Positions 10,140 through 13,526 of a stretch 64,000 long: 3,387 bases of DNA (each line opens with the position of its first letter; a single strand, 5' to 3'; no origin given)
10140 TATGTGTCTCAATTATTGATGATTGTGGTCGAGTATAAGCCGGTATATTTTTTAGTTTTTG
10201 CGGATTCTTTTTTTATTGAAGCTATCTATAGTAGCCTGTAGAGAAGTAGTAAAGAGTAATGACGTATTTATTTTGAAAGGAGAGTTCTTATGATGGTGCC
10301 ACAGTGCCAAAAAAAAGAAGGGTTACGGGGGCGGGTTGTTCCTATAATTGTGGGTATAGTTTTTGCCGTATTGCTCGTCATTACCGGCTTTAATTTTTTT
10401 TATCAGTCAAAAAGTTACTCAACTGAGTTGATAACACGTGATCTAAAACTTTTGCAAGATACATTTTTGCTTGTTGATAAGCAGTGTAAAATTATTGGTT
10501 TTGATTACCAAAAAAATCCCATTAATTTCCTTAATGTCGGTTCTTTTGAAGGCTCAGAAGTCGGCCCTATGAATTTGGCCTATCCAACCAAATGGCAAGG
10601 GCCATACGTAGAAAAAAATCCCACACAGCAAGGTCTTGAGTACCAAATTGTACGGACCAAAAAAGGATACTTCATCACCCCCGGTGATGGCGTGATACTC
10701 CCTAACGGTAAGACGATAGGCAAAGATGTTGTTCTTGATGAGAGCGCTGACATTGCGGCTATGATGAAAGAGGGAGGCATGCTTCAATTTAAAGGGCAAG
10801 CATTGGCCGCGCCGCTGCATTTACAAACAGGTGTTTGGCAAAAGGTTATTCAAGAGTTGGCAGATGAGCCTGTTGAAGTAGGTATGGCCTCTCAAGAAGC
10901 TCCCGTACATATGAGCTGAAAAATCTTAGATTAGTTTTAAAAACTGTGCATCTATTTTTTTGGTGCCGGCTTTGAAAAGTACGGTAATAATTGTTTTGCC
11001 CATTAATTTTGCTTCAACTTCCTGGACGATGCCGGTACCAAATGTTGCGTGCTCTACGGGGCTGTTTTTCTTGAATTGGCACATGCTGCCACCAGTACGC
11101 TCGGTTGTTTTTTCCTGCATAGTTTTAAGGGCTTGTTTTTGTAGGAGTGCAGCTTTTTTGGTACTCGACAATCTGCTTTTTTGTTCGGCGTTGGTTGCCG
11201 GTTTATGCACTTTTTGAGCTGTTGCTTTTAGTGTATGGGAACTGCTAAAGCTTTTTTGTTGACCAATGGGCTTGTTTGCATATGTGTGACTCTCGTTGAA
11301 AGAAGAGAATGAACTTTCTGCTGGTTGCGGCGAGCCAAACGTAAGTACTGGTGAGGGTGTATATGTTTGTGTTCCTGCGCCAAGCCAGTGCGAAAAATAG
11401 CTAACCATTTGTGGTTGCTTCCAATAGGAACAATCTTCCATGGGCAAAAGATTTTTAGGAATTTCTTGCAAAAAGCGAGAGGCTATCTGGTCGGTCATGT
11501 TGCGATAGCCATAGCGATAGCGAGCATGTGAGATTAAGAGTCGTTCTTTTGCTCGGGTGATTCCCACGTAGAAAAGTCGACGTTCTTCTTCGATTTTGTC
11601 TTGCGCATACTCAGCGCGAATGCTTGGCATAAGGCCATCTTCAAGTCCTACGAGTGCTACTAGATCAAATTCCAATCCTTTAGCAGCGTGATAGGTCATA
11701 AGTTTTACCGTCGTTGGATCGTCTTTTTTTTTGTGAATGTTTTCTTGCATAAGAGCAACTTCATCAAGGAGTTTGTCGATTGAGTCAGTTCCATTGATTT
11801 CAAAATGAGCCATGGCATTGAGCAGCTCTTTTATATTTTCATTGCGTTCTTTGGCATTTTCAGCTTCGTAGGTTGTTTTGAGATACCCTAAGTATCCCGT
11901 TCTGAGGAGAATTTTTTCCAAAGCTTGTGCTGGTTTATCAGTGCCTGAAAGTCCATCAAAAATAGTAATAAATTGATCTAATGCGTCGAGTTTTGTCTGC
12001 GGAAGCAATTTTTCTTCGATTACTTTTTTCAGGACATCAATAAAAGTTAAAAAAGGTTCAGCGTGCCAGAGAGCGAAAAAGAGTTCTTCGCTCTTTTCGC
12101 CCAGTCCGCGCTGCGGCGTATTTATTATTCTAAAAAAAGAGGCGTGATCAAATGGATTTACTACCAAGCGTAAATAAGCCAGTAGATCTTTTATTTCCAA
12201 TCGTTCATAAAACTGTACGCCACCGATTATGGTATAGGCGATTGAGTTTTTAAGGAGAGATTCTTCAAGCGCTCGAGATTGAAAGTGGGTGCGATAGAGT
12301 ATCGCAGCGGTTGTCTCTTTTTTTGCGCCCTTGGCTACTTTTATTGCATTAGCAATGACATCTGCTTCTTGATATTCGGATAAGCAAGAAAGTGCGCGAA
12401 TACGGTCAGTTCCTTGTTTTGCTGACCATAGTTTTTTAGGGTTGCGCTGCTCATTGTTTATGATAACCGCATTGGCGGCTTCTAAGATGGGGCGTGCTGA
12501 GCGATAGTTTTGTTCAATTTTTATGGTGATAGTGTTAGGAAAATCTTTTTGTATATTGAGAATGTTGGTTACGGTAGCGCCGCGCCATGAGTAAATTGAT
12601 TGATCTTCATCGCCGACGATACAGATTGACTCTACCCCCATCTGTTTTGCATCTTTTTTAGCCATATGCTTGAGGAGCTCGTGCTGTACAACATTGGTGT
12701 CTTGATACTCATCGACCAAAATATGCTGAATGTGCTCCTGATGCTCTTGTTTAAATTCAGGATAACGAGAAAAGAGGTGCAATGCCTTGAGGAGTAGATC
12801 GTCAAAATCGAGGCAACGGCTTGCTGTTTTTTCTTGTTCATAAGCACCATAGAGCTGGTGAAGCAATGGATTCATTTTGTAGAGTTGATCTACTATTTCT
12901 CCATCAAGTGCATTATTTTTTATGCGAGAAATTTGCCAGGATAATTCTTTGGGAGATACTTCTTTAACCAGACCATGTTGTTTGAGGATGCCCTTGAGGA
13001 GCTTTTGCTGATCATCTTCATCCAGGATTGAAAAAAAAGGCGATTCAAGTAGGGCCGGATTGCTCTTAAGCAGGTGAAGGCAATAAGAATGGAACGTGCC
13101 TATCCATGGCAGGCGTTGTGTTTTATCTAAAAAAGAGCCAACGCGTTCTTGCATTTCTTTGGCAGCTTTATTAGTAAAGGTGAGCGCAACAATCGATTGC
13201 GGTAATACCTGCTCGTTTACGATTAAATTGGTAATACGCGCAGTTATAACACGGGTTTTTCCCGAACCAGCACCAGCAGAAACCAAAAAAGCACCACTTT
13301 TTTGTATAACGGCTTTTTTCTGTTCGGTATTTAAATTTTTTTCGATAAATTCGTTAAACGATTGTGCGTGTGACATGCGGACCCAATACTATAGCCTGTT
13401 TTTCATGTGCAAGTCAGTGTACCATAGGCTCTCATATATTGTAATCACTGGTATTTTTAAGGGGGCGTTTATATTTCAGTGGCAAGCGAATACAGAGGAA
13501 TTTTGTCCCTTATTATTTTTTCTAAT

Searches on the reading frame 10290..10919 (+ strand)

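Call 5: search_protein_families(library=pfam, proteins=[window:10290-10919:+], max_evalue=0.01)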
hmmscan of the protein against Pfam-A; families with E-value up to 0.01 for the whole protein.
window:10290-10919:+ (209 aa): 1 family
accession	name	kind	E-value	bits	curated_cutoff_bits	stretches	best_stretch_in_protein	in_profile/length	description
PF17319.7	DUF5362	-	0.008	16.5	25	0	20-69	26-75/94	Family of unknown function (DUF5362)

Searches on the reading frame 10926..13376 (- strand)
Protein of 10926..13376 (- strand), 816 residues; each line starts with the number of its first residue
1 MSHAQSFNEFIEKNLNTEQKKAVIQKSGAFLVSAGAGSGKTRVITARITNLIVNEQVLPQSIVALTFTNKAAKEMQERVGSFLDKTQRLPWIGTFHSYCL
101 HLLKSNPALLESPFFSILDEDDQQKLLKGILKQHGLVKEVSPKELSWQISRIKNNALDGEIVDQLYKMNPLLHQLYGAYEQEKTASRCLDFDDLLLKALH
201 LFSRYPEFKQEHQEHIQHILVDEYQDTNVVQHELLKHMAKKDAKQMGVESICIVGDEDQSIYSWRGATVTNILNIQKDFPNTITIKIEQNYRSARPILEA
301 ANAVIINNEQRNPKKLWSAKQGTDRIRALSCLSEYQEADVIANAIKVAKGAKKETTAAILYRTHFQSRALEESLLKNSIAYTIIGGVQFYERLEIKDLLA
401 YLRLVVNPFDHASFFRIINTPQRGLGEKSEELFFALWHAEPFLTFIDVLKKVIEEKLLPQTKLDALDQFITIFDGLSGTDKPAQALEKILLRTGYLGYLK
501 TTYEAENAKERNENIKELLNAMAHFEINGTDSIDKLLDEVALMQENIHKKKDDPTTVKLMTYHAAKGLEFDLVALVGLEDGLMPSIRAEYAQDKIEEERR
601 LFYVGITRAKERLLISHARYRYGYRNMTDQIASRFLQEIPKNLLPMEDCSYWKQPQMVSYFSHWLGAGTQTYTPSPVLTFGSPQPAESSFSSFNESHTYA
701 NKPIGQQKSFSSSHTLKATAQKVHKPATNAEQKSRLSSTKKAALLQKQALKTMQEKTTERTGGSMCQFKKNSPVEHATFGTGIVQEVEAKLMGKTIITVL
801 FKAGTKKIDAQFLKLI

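Call 5: search_protein_families(library=pfam, proteins=[window:10926-13376:-], max_evalue=0.01)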
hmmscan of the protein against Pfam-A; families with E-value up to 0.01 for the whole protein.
window:10926-13376:- (816 aa): 7 families
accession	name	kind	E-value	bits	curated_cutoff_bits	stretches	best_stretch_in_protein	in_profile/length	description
PF00580.27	UvrD-helicase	-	9.5e-80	268.6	23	1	15-280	1-271/271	UvrD/REP helicase N-terminal domain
PF13361.12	UvrD_C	-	2.2e-66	225.1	25.6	1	285-619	1-349/350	UvrD-like helicase C-terminal domain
PF13245.12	AAA_19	-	1.4e-24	87.2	25.1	1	19-263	1-132/134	AAA domain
PF01443.25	Viral_helicase1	-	4e-08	33.8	21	1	520-615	150-226/228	Viral superfamily 1 RNA helicase core domain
PF13538.12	UvrD_C_2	-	1.5e-07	31.6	27.4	1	559-615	4-51/52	UvrD-like helicase C-terminal domain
PF13604.12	AAA_30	-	2.7e-07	30.9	27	1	15-87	2-74/191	AAA domain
PF11505.13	DUF3216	-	0.0036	17.9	25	0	457-517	11-72/91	Protein of unknown function (DUF3216)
